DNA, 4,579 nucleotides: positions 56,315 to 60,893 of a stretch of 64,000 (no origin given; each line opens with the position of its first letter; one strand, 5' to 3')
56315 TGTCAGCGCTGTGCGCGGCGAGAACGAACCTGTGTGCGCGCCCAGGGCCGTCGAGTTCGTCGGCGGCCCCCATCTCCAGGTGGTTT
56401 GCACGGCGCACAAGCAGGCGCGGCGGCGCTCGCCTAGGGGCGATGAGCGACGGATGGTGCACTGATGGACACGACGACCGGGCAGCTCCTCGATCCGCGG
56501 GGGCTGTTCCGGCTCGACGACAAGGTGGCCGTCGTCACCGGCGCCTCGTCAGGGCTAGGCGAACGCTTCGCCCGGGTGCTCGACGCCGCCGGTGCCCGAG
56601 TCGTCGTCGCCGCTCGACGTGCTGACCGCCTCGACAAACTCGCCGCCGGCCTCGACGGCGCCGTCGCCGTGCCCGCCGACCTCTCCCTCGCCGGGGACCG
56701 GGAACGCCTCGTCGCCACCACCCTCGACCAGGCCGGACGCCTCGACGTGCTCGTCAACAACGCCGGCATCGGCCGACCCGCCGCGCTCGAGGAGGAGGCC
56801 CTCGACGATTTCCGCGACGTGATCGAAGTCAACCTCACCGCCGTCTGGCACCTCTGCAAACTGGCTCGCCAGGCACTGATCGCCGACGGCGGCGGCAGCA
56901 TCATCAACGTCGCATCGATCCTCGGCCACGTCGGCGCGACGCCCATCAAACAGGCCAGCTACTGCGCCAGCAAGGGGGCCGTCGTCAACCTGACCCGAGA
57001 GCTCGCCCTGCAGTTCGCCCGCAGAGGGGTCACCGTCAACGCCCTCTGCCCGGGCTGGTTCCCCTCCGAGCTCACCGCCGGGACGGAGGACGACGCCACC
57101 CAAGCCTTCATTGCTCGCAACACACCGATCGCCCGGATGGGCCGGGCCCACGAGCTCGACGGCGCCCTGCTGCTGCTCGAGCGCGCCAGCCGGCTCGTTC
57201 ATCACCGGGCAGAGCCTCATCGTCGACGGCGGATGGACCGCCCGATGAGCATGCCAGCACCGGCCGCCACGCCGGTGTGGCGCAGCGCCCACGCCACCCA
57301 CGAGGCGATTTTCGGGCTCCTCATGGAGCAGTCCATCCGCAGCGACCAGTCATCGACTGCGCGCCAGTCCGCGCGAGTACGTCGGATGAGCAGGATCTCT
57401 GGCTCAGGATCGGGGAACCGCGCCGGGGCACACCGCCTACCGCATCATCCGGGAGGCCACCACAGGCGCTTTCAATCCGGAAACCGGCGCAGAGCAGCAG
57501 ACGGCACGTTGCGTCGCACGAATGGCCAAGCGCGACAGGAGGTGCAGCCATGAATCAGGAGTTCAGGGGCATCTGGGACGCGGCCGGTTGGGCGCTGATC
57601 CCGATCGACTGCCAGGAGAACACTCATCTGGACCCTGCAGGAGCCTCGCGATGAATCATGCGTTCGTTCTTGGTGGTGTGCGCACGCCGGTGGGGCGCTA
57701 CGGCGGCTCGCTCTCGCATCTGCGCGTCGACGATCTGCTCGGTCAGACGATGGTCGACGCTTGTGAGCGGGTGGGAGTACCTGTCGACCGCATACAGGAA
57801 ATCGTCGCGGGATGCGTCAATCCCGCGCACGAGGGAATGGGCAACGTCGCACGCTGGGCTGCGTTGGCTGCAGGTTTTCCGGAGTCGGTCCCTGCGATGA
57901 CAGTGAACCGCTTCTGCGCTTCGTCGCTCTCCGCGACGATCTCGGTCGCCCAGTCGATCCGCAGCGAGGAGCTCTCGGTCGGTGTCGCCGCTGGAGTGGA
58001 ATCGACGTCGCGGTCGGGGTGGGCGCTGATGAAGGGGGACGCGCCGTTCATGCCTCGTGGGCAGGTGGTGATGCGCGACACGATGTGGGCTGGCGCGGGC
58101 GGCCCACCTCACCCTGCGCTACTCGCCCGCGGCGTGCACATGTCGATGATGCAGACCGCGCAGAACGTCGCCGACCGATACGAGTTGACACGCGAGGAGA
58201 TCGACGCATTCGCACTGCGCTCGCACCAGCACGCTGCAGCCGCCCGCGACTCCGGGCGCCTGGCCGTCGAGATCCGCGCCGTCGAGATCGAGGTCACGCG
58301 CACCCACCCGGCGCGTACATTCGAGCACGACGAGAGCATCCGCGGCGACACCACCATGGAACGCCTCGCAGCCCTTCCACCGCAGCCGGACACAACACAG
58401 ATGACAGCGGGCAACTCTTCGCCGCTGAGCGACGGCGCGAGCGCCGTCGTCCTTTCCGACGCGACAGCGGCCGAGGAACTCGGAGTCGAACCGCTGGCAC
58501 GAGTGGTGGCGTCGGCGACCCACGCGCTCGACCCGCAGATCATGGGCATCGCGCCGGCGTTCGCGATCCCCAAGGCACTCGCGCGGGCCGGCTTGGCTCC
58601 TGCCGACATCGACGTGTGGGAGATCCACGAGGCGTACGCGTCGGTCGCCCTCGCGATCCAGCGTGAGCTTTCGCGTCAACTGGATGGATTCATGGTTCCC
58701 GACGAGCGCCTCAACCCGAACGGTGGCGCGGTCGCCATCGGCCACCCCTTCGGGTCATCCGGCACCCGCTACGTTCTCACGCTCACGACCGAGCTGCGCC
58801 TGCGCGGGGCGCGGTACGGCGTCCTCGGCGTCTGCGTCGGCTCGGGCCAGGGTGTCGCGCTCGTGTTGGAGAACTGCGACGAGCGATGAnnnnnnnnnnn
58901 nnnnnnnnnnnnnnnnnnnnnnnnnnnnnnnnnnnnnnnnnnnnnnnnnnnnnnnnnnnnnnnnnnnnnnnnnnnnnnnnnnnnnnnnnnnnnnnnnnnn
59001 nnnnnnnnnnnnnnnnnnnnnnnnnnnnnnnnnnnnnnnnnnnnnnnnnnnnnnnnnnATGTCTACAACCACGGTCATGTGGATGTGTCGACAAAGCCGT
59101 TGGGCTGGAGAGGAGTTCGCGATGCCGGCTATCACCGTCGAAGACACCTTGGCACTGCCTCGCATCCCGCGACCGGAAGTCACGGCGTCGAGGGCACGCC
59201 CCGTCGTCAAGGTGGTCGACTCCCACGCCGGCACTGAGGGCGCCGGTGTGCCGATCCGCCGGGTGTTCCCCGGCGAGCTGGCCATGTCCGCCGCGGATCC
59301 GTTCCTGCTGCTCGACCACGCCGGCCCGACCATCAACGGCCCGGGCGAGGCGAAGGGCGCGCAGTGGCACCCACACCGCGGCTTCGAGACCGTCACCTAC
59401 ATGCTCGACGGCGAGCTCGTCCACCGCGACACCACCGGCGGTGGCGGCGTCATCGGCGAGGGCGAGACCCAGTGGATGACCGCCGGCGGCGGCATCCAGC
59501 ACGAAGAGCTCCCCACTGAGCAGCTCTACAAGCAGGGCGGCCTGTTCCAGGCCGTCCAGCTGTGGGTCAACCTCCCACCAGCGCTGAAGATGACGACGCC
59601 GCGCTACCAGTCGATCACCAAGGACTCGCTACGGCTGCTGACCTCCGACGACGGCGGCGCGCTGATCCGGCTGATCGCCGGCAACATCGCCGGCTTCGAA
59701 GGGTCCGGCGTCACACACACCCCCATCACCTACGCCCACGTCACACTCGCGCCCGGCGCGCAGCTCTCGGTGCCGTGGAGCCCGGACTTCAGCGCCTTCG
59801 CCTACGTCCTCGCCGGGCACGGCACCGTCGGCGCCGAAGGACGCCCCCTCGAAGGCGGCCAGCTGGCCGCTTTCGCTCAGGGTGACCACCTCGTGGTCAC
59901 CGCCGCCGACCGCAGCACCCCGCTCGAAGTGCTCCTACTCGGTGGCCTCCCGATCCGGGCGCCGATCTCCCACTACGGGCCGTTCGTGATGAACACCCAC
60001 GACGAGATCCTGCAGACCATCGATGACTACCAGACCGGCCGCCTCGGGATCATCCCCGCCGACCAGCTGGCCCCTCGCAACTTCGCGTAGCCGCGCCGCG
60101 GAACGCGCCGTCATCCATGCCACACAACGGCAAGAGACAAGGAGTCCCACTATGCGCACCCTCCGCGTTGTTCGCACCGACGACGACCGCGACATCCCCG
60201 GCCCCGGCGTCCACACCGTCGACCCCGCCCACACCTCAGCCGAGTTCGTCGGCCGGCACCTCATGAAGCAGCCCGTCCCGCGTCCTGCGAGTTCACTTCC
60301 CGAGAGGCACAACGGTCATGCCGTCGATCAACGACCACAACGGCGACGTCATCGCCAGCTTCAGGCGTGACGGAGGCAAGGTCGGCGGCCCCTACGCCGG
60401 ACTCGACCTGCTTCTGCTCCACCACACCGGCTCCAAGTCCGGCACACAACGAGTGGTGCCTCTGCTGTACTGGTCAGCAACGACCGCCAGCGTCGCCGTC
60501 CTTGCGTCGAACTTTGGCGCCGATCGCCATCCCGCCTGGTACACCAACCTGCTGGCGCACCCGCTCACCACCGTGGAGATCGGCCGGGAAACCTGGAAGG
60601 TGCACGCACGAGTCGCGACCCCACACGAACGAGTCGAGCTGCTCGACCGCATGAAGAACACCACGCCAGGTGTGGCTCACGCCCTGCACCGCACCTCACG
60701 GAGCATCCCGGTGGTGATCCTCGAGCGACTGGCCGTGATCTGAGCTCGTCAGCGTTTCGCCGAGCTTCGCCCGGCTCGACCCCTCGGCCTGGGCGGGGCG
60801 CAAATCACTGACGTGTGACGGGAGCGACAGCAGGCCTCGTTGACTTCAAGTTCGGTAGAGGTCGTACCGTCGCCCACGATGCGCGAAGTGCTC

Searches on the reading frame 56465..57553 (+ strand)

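Call 14: search_protein_families(library=pfam, proteins=[window:56465-57553:+])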
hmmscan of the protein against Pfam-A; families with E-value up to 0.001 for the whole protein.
window:56465-57553:+ (362 aa): 4 families
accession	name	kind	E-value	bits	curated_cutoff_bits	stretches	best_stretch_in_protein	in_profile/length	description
PF00106.31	adh_short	-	8.7e-50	169.4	26.6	1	20-209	1-192/195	short chain dehydrogenase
PF13561.12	adh_short_C2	-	3.5e-44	151.6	27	1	26-238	1-216/236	Enoyl-(Acyl carrier protein) reductase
PF08659.16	KR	-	2.1e-09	38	22.6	1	23-171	4-154/180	KR domain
PF01370.27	Epimerase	-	0.00025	21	20.9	1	23-189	2-165/240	NAD dependent epimerase/dehydratase family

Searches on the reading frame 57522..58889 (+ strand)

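Call 14: search_protein_families(library=pfam, proteins=[window:57522-58889:+])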
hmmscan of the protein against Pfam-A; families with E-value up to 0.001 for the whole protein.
window:57522-58889:+ (455 aa): 3 families
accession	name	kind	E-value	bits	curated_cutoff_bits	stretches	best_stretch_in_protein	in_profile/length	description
PF00108.29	Thiolase_N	-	4.2e-57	193.9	26.4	1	48-312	2-257/260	Thiolase, N-terminal domain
PF02803.24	Thiolase_C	-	3.7e-40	136.8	27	1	323-450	2-122/123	Thiolase, C-terminal domain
PF22691.2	Thiolase_C_1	-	0.00016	21.8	28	0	346-383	21-58/144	Thiolase C-terminal domain-like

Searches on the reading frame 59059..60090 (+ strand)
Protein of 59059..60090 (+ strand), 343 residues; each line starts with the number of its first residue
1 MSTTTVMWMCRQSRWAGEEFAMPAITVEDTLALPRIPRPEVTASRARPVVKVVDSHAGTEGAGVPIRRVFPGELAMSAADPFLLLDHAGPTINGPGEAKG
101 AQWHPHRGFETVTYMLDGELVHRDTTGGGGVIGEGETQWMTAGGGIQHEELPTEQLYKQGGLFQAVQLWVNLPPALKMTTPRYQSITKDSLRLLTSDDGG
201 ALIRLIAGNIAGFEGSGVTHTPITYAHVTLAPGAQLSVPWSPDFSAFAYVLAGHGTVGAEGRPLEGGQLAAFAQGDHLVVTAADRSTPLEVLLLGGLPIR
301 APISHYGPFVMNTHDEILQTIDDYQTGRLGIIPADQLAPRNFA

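Call 14: search_protein_families(library=pfam, proteins=[window:59059-60090:+])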
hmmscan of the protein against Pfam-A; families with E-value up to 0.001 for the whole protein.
window:59059-60090:+ (343 aa): 3 families
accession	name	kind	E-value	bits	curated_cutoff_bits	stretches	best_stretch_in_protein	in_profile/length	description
PF02678.22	Pirin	-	1.3e-29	102.8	26.1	1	66-170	4-108/108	Pirin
PF05726.19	Pirin_C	-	3.6e-27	95.2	27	1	225-329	1-102/103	Pirin C-terminal cupin domain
PF07883.17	Cupin_2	-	0.00096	19.3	27.2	0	227-275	2-51/70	Cupin domain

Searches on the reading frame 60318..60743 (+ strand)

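Call 15: search_protein_families(library=pfam, proteins=[window:60318-60743:+])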
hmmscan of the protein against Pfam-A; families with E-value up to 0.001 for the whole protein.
window:60318-60743:+ (141 aa): 1 family
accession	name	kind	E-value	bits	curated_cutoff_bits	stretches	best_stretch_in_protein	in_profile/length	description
PF04075.20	F420H2_quin_red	-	1.3e-26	93.7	22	1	13-136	7-129/130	F420H(2)-dependent quinone reductase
